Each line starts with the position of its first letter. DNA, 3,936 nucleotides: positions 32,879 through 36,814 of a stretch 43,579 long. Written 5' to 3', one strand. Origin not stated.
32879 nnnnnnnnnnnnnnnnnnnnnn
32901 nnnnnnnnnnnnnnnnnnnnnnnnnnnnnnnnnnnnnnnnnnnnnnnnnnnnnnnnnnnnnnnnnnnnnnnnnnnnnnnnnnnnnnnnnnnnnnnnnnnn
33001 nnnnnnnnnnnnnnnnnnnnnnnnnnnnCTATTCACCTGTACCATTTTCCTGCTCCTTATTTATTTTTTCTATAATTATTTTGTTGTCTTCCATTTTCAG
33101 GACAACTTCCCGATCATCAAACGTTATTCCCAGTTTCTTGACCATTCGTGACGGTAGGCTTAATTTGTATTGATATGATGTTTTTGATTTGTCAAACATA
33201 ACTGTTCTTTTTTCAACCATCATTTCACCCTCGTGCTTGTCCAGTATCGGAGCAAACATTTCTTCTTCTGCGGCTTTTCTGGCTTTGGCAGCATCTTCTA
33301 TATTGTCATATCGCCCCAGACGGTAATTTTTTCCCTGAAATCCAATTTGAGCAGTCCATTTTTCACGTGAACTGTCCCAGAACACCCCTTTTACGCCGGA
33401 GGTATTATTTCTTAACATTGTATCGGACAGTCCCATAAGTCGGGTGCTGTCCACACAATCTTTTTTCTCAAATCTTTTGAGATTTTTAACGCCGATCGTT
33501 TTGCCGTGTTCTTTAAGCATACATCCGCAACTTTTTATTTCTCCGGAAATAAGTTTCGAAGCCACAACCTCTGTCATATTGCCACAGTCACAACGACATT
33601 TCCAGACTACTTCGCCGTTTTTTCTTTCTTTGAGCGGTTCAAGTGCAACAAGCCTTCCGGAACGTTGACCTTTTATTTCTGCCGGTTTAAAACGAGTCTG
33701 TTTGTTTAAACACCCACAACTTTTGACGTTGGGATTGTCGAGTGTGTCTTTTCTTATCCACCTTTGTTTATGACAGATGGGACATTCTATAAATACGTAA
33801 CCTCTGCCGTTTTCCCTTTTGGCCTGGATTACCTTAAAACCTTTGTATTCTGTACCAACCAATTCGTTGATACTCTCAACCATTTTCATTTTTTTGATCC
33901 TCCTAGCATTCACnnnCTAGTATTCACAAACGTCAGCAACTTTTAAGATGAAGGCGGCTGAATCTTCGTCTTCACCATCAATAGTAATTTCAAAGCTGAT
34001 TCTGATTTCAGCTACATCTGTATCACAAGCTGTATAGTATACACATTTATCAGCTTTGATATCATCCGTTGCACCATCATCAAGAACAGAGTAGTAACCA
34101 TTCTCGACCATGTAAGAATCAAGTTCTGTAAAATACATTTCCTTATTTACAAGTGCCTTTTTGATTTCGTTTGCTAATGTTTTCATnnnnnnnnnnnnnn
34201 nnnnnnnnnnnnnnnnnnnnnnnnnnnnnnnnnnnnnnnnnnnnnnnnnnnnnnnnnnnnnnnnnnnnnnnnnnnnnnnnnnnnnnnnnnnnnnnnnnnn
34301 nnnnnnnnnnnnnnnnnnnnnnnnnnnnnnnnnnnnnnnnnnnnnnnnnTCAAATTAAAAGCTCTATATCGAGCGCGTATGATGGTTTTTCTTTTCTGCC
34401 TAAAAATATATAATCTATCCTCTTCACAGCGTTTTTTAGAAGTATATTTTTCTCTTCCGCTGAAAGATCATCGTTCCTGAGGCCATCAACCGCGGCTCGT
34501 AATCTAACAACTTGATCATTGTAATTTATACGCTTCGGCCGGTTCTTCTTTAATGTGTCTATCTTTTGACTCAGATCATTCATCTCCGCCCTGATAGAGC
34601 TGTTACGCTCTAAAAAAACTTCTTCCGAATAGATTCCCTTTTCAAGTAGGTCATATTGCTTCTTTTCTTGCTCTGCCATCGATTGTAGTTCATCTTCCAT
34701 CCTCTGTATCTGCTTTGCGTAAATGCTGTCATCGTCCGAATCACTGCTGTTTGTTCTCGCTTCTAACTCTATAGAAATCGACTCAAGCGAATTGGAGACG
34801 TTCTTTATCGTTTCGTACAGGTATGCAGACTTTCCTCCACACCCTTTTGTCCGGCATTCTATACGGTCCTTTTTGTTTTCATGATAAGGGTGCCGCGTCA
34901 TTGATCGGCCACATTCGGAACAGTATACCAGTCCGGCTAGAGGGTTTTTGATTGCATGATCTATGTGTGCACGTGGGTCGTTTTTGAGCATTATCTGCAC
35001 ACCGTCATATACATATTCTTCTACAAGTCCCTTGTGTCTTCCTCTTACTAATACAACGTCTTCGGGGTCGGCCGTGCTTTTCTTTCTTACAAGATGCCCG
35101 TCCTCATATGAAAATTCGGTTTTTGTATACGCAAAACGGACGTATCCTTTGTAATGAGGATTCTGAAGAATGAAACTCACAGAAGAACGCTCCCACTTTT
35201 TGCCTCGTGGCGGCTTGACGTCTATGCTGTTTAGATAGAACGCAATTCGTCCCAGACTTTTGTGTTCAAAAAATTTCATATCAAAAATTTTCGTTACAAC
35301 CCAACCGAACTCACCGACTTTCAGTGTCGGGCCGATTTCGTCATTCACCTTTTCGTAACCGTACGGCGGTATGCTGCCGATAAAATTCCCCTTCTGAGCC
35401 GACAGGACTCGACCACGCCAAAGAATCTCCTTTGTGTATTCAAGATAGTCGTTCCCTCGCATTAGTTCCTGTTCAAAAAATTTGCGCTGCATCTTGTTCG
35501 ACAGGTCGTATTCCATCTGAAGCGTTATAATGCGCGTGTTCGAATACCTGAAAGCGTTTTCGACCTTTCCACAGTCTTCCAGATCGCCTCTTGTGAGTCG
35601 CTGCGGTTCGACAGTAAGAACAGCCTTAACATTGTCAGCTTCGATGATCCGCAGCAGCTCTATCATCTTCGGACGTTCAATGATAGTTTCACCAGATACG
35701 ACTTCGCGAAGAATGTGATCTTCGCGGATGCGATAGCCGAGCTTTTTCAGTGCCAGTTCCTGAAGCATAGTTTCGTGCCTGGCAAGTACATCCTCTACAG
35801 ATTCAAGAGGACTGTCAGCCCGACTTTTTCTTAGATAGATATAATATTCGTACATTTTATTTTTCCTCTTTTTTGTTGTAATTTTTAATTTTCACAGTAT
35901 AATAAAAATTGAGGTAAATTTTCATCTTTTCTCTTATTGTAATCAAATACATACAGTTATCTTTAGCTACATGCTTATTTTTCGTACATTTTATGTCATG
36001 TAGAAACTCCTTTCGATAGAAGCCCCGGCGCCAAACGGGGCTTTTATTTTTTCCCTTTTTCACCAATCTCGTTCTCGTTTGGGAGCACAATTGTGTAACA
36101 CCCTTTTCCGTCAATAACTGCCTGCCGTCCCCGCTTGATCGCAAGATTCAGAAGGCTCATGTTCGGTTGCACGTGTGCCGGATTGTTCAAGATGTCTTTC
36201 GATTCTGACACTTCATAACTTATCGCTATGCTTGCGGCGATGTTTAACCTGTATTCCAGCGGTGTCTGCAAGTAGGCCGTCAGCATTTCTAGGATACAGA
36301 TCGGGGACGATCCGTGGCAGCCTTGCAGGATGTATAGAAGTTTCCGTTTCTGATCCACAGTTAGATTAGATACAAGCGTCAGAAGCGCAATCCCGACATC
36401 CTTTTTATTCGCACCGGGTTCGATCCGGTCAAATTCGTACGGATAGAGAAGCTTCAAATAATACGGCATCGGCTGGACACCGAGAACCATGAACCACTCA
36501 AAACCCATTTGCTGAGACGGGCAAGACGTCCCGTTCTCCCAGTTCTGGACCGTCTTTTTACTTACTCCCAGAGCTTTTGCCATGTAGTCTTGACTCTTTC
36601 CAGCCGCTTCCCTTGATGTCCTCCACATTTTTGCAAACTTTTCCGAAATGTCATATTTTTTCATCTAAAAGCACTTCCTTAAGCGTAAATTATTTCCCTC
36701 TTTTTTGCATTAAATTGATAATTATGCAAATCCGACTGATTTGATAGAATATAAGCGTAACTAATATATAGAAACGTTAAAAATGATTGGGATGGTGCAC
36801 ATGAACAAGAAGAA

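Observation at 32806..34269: Duplicated 57-bp consensus promoter with an embedded palindromic operator drives two separate mini-operons next to the integrase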

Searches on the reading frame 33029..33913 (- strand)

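Call 7: search_protein_families(library=pfam, proteins=[window:33029-33913:-], max_evalue=0.01)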
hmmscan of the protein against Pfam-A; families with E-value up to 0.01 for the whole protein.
window:33029-33913:- (294 aa): 2 families
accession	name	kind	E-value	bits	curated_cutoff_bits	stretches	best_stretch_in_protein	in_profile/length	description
PF00847.26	AP2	-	1.4e-07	32.1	33.3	1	172-219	1-51/54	AP2 domain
PF21817.3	CapR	-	0.0007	20.2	24.2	0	21-68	11-66/67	CapR homology domain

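Call 32: search_protein_families(library=phrogs, proteins=[window:33029-33889:-], max_evalue=0.01)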
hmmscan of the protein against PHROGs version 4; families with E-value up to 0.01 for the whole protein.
window:33029-33889:- (286 aa): 14 families
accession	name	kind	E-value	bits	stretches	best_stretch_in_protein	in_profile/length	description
phrog_374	-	DNA, RNA and nucleotide metabolism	5.7e-37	128.8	3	68-135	193-261/617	HNH endonuclease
phrog_99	-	DNA, RNA and nucleotide metabolism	4.2e-21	77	1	160-270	209-310/383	HNH endonuclease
phrog_4578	-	DNA, RNA and nucleotide metabolism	1.6e-14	54.9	1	160-214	63-117/130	HNH endonuclease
phrog_2329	-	unknown function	1.8e-14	54.5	1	227-279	6-59/59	-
phrog_13470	-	DNA, RNA and nucleotide metabolism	1e-13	52.7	1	106-220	47-151/152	HNH endonuclease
phrog_3593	-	DNA, RNA and nucleotide metabolism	2e-09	38.4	1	160-212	145-197/210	HNH endonuclease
phrog_953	-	DNA, RNA and nucleotide metabolism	1.3e-08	35.5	1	161-212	310-362/420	HNH endonuclease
phrog_24751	-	DNA, RNA and nucleotide metabolism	1.3e-06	29.5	1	162-208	7-53/65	HNH endonuclease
phrog_22195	-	unknown function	4.8e-05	24.2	1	72-127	10-61/148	-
phrog_27240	-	unknown function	7.4e-05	24.1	1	15-74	12-69/132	-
phrog_33760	-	DNA, RNA and nucleotide metabolism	0.00035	21.6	1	166-212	1-47/58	HNH endonuclease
phrog_18493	-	unknown function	0.0024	18.9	1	52-115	41-100/136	-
phrog_4324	-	unknown function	0.0065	17.7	0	243-280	15-51/89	-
phrog_2834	-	unknown function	0.0067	17.3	1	23-50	39-66/78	-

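Call 61: search_protein_families(library=padloc, proteins=[window:33029-33889:-], max_evalue=0.01)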
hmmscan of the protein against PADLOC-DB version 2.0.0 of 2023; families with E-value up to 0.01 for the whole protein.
window:33029-33889:- (286 aa): 0 families

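Call 62: search_protein_families(library=ncbifam, proteins=[window:33029-33889:-], max_evalue=0.01)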
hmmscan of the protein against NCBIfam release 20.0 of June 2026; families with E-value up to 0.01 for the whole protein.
window:33029-33889:- (286 aa): 1 family
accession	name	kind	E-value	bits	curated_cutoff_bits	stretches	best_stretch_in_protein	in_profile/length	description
TIGR00505.1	ribA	equivalog_domain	0.00056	19.5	205.85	1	90-136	52-97/191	GTP cyclohydrolase II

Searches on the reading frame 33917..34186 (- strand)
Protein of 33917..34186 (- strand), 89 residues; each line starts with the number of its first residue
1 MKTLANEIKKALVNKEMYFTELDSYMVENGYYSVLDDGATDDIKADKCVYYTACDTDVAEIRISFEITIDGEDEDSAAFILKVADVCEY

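Call 7: search_protein_families(library=pfam, proteins=[window:33917-34186:-], max_evalue=0.01)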
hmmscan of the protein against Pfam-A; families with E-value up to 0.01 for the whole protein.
window:33917-34186:- (89 aa): 0 families

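Call 32: search_protein_families(library=phrogs, proteins=[window:33917-34186:-], max_evalue=0.01)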
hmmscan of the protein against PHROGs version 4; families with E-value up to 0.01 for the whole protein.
window:33917-34186:- (89 aa): 0 families

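Call 61: search_protein_families(library=padloc, proteins=[window:33917-34186:-], max_evalue=0.01)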
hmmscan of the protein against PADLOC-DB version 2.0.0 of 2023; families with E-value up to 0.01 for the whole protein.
window:33917-34186:- (89 aa): 0 families

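Call 62: search_protein_families(library=ncbifam, proteins=[window:33917-34186:-], max_evalue=0.01)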
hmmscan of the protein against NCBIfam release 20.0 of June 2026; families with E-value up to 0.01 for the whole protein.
window:33917-34186:- (89 aa): 0 families

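Call 64: find_homologous_proteins(query=window:33917-34186:-, max_evalue=0.001)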
Query window:33917-34186:- (89 aa): 47 proteins with E <= 0.001 among 47 candidates.
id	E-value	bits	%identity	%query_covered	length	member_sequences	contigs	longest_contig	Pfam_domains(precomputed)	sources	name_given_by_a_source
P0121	4.0e-50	185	100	100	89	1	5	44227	-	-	-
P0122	6.1e-44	165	90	100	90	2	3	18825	-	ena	-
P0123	3.3e-42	160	87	100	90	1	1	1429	-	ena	-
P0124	1.6e-41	158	88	100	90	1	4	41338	-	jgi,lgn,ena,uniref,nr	jgi:hypothetical protein|uniref:Uncharacterized protein n=1 Tax=Myoviridae sp. ct0wg9 TaxID=2826600 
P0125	1.6e-41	158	88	100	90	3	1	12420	-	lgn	-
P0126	2.2e-41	157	88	100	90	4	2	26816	-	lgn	-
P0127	2.6e-41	157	87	100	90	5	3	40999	-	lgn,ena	-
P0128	5.3e-41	156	88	99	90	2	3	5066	-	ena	-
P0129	1.5e-40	155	83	100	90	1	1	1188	-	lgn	-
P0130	4.1e-40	153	86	100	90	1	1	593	-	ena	-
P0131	8.1e-40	152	89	99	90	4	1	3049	-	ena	-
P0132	1.1e-39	152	85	99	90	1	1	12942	-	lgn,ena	-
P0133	1.5e-39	151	83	100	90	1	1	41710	-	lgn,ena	-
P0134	1.7e-39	151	84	100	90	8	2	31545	-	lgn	-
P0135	2.1e-39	151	85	99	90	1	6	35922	-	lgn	-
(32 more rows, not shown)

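Call 74: predict_structure(alignment_id=A3)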
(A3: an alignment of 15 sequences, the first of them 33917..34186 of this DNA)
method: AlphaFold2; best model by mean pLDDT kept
length: 89 residues; sequences in the alignment: 15
mean_pLDDT: 85.8   pTM: 0.77
mean pLDDT of the five models: 85.8, 82.4, 81.7, 81.6, 80.9
residues with pLDDT >= 90: 47; 70-90: 30; 50-70: 12; < 50: 0
segments of 3 or more residues with pLDDT < 50: none
pLDDT, mean of each block of 10 residues (from residue 1): 92 93 93 72 87 88 88 70 91
secondary structure, 60 per line:
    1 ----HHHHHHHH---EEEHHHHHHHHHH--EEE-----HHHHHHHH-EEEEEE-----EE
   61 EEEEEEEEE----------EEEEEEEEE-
elements in order: H5-12 E16-18 H19-28 E31-33 H39-46 E48-53 E59-69 E80-88

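Call 77: fold_search(model_id=the predicted structure, library=pdb)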
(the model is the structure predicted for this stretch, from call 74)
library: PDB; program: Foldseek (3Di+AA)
matches with E <= 10: 249; with E <= 0.001: 0
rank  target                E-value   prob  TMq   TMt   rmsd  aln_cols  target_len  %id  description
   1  9j1j_C                9.5e-01  0.05  0.17  0.14   7.1        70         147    8  Cap region of monocin (released 2025-01-08)
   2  2lio_MODEL_1_A        1.1e+00  0.10  0.25  0.18   7.1        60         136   13  Solution NMR Structure of BfR322 from Bacteroides fragilis, Northeast Structural Genomics Consortium Target Bf (released 2011-09-14)
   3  2r5x_B                1.1e+00  0.41  0.48  0.38   4.5        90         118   18  Crystal structure of uncharacterized conserved protein YugN from Geobacillus kaustophilus HTA426 (released 2007-09-11)
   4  3h9x_A                1.4e+00  0.12  0.33  0.27   9.4       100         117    9  Crystal Structure of the PSPTO_3016 protein from Pseudomonas syringae, Northeast Structural Genomics Consortium Target (released 2009-05-19)
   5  6fco_A                1.6e+00  0.09  0.19  0.15   7.0        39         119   15  Structural and functional characterisation of Frataxin (FXN) like protein from Chaetomium thermophilum (released 2019-01-23)
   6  9j1k_A                1.7e+00  0.05  0.23  0.15   8.5        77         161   12  Tip region of monocin (released 2025-01-08)
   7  8qhs_A                1.8e+00  0.03  0.18  0.13   7.7        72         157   12  Cryo-EM structure of the monocin tail-tube, MttP. (released 2024-06-19)
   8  1x0o_MODEL_1_A        2.0e+00  0.04  0.21  0.18   5.4        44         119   11  human ARNT C-terminal PAS domain (released 2005-10-25)
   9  2abj_G                2.0e+00  0.02  0.19  0.07  14.3        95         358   13  Crystal structure of human branched chain amino acid transaminase in a complex with an inhibitor, C16H10N2O4F3SCl, and (released 2006-06-27)
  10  8qbn_Y                2.1e+00  0.06  0.20  0.15   8.4        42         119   19  Structure of the non-canonical CTLH E3 substrate receptor WDR26 bound to YPEL5 (released 2024-05-15)
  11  3fb3_B                2.1e+00  0.05  0.23  0.16  11.3        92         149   10  Crystal Structure of Trypanosoma Brucei Acetyltransferase, Tb11.01.2886 (released 2008-11-25)
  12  4hx6_H                2.2e+00  0.14  0.36  0.22   6.7       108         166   10  Streptomyces globisporus C-1027 NADH:FAD oxidoreductase SgcE6 (released 2012-11-28)
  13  4ua3_B                2.2e+00  0.14  0.29  0.14   7.9        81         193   10  Crystal structure of selenomethionine labeled SpNatD (released 2015-01-28)
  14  6fpq_A                2.3e+00  0.08  0.30  0.19   8.5        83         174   11  Structure of S. pombe Mmi1 in complex with 7-mer RNA (released 2018-05-09)
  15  7ucl_A                2.3e+00  0.06  0.23  0.05  11.5        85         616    9  SxtA Methyltransferase variant F458H in complex with Mn2+ and malonate (released 2022-06-01)
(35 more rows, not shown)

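Call 80: fold_search(model_id=the predicted structure, library=viral)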
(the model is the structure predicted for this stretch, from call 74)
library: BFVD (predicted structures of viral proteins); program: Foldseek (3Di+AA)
matches with E <= 10: 313; with E <= 0.001: 0
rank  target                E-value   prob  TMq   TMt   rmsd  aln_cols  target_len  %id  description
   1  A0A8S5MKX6            1.0e-01  0.82  0.45  0.38   4.6        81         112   14  Uncharacterized protein [Siphoviridae sp. ctXZx16]
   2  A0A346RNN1            2.8e-01  0.28  0.26  0.21   5.0        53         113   19  Ac26-like protein [Cryptophlebia peltastica nucleopolyhedrovirus]
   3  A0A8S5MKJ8            4.1e-01  0.80  0.58  0.53   4.6       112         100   16  Uncharacterized protein [Siphoviridae sp. ctXZx16]
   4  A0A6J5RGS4            4.3e-01  0.14  0.26  0.20  11.7        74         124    8  Uncharacterized protein [uncultured Caudovirales phage]
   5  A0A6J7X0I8            4.9e-01  0.28  0.33  0.30   5.7        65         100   12  Uncharacterized protein [uncultured Caudovirales phage]
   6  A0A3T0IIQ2            7.4e-01  0.28  0.35  0.36   6.4        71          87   13  Uncharacterized protein [Vibrio virus vB_VspP_SBP1]
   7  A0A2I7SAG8            7.4e-01  0.18  0.25  0.10   9.8        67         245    6  (no name in the UniProt tables at hand)
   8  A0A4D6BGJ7            7.9e-01  0.23  0.26  0.23   5.7        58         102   12  (no name in the UniProt tables at hand)
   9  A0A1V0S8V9            8.9e-01  0.06  0.18  0.09   9.2        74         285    8  Uncharacterized protein [Catovirus CTV1]
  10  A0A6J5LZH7            8.9e-01  0.06  0.19  0.04   6.3        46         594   17  Portal protein [uncultured Caudovirales phage]
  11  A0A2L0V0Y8            8.9e-01  0.05  0.17  0.10  11.7        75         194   11  Uncharacterized protein [Agrobacterium phage Atu_ph07]
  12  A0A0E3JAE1            9.4e-01  0.23  0.34  0.21   3.8        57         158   14  Ac26 [Helicoverpa armigera nucleopolyhedrovirus]
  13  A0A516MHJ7            1.0e+00  0.35  0.44  0.46   4.5        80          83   12  (no name in the UniProt tables at hand)
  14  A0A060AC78            1.0e+00  0.12  0.34  0.32   9.4        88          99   20  Thioredoxin [Listeria phage LMSP-25]
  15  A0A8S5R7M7            1.1e+00  0.35  0.47  0.35   4.9        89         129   16  Uncharacterized protein [virus sp. ctnRj46]
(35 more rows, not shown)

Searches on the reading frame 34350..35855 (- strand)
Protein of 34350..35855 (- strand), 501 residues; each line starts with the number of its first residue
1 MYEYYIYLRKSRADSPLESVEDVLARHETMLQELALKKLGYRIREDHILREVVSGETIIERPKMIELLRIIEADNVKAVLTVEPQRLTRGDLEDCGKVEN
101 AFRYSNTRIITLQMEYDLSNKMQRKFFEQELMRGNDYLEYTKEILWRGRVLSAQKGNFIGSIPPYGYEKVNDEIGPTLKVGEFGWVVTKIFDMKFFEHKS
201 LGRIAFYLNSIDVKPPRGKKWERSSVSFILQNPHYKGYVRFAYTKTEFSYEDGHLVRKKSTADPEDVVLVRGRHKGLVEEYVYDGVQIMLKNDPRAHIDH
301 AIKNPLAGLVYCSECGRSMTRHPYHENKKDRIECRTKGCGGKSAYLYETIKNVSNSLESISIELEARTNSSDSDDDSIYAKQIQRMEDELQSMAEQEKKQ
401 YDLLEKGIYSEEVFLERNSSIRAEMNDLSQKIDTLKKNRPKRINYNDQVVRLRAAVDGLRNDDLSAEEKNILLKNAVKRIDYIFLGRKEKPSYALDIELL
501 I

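Call 7: search_protein_families(library=pfam, proteins=[window:34350-35855:-], max_evalue=0.01)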
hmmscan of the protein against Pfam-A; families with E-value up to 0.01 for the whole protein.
window:34350-35855:- (501 aa): 3 families
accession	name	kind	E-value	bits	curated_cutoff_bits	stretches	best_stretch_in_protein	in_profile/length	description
PF07508.19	Recombinase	-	4.4e-17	62.7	21.1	1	185-291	5-100/102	Recombinase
PF00239.26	Resolvase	-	1.6e-08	35.2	23.3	1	5-127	2-114/145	Resolvase, N terminal domain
PF13408.12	Zn_ribbon_recom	-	1.9e-07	31.8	25.3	1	305-342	1-42/58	Recombinase zinc beta ribbon domain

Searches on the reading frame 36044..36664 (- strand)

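Call 7: search_protein_families(library=pfam, proteins=[window:36044-36664:-], max_evalue=0.01)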
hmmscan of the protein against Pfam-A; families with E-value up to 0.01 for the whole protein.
window:36044-36664:- (206 aa): 3 families
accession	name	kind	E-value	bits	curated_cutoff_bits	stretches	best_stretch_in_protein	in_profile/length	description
PF01381.28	HTH_3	-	9.9e-11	42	23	1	18-64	5-51/55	Helix-turn-helix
PF13560.12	HTH_31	-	2.9e-06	27.9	27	1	15-50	7-43/64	Helix-turn-helix domain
PF13730.12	HTH_36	-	0.0024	18.1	25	1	20-42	20-45/55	Helix-turn-helix domain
